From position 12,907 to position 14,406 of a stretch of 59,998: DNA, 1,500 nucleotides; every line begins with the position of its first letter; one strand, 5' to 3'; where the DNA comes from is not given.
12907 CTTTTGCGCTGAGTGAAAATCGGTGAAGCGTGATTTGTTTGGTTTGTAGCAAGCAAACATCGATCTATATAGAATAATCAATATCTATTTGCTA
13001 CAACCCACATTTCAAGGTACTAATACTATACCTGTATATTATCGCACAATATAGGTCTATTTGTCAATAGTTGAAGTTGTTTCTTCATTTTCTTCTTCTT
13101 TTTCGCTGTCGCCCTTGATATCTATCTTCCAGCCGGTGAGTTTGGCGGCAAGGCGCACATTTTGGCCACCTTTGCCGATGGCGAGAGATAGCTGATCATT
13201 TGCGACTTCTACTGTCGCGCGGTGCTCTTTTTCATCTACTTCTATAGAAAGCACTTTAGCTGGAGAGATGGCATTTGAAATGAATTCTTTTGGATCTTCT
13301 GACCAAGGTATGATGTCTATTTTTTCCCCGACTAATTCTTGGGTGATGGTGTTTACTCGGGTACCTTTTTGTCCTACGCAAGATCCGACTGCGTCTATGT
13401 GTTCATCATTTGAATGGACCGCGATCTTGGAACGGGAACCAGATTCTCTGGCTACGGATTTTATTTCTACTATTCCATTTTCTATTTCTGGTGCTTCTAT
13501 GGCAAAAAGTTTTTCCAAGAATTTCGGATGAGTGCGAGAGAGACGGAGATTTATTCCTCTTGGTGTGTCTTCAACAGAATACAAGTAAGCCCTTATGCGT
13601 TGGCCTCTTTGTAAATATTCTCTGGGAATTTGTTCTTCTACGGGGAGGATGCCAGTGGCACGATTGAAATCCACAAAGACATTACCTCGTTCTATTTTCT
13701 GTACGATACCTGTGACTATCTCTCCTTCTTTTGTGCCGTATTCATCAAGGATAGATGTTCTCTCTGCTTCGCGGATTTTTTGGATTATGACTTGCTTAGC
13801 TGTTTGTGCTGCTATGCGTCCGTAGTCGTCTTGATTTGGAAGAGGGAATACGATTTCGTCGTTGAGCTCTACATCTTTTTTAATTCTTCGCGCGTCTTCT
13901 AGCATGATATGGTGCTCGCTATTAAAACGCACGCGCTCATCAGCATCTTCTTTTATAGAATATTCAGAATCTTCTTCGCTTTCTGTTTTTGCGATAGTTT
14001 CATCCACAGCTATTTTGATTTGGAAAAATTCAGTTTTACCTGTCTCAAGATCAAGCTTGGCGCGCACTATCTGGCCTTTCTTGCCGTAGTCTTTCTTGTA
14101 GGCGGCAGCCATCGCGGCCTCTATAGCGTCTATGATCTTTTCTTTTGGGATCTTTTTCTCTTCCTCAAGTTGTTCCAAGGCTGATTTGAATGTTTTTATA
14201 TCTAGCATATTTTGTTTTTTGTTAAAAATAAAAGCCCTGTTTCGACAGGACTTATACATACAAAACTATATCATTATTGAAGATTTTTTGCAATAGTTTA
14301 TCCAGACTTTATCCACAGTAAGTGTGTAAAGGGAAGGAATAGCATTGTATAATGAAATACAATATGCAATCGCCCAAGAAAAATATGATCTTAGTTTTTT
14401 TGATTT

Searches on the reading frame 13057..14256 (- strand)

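Call 62: search_protein_families(library=pfam, proteins=[window:13057-14256:-], max_evalue=0.0001)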
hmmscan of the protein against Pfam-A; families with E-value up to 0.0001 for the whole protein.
window:13057-14256:- (399 aa): 6 families
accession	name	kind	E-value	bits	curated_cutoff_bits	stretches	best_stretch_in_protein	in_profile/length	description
PF08529.16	NusA_N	-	2.6e-30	105.5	23.8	1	23-166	2-118/119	NusA N-terminal domain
PF13184.12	KH_5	-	3.4e-30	104.4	27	1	273-340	2-69/69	NusA-like KH domain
PF00575.29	S1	-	1.5e-08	35.3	22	1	176-238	3-72/74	S1 RNA binding domain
PF00013.35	KH_1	-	1.9e-07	31.1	21.5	0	348-391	3-44/66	KH domain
PF07650.23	KH_2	-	2.4e-05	24.5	22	0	324-375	4-55/78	KH domain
PF23095.1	KH_NusA_C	-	5.1e-05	23.7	34.2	0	348-381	2-35/59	Transcription termination/antitermination protein NusA, KH domain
